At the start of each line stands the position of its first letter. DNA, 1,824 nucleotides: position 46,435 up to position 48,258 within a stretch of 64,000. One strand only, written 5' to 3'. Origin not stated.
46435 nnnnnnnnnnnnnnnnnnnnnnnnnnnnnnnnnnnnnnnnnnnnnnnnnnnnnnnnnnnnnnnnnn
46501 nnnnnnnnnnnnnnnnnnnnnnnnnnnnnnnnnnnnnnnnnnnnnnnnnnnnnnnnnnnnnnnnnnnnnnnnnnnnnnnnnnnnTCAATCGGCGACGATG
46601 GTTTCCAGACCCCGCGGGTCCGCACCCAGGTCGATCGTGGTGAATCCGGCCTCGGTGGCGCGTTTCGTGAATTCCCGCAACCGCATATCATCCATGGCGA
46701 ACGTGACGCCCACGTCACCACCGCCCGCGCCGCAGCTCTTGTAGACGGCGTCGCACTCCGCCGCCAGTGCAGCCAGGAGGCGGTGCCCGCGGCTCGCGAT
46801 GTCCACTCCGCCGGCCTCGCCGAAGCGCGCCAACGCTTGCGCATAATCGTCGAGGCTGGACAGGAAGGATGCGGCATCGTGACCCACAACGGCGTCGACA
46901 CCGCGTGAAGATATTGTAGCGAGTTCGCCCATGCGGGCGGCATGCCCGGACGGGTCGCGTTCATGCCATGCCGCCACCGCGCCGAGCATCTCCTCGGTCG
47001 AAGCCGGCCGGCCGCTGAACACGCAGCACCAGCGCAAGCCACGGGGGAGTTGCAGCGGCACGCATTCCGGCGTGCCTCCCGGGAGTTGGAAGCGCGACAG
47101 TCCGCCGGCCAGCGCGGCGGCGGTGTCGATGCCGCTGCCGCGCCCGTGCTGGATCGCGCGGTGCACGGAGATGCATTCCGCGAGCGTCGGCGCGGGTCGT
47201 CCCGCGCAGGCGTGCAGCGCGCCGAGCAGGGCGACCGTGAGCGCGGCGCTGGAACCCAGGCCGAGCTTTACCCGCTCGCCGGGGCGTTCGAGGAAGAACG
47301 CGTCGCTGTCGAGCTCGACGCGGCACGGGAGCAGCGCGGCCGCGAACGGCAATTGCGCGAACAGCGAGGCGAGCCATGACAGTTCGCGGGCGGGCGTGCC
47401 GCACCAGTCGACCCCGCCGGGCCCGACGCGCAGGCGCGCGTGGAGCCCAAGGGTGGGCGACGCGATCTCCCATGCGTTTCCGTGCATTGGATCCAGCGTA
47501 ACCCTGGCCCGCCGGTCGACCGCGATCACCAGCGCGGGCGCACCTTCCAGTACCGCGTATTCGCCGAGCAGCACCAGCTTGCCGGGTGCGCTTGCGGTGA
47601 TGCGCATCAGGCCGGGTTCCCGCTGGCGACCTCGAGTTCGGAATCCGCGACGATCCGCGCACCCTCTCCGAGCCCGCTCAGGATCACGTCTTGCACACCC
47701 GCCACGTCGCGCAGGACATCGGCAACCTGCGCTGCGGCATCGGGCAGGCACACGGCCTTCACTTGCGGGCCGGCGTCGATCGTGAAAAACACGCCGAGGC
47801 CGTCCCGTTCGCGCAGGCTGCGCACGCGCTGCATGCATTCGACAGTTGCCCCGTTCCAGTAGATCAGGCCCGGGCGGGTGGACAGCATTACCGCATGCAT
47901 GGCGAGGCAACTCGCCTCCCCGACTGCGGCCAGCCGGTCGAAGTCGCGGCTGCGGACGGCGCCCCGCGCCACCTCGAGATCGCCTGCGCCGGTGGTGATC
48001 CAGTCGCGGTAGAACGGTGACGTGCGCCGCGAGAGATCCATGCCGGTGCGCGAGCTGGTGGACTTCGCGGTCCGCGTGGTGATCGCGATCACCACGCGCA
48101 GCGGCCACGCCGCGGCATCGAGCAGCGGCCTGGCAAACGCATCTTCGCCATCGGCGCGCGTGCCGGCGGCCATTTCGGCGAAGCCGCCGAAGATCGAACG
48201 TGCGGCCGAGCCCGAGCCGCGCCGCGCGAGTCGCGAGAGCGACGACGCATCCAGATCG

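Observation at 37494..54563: Mevalonate-pathway genes embedded in a squalene/hopanoid operon: a roughly 17 kb isoprenoid supercluster next to tRNA-Arg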

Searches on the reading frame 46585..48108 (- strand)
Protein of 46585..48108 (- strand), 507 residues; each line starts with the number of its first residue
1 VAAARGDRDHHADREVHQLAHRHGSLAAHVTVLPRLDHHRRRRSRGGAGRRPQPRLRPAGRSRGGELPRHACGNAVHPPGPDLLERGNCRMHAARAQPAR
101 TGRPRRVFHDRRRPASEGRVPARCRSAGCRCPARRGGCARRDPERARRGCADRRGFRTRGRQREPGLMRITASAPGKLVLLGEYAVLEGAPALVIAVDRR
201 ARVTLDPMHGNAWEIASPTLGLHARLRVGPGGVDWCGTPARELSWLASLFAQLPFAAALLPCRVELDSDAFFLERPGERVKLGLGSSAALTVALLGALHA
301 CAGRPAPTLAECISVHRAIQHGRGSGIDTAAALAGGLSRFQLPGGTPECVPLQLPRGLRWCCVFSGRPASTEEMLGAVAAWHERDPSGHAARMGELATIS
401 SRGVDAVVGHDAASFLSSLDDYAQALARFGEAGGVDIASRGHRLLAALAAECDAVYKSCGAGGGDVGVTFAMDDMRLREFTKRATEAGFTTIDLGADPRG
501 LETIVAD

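Call 4: search_protein_families(library=pfam, proteins=[window:46585-48108:-])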
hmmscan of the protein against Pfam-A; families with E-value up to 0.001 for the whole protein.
window:46585-48108:- (507 aa): 1 family
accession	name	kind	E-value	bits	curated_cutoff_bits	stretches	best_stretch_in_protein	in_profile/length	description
PF00288.32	GHMP_kinases_N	-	8.3e-07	29.6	22.3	1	280-336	28-87/87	GHMP kinases N terminal domain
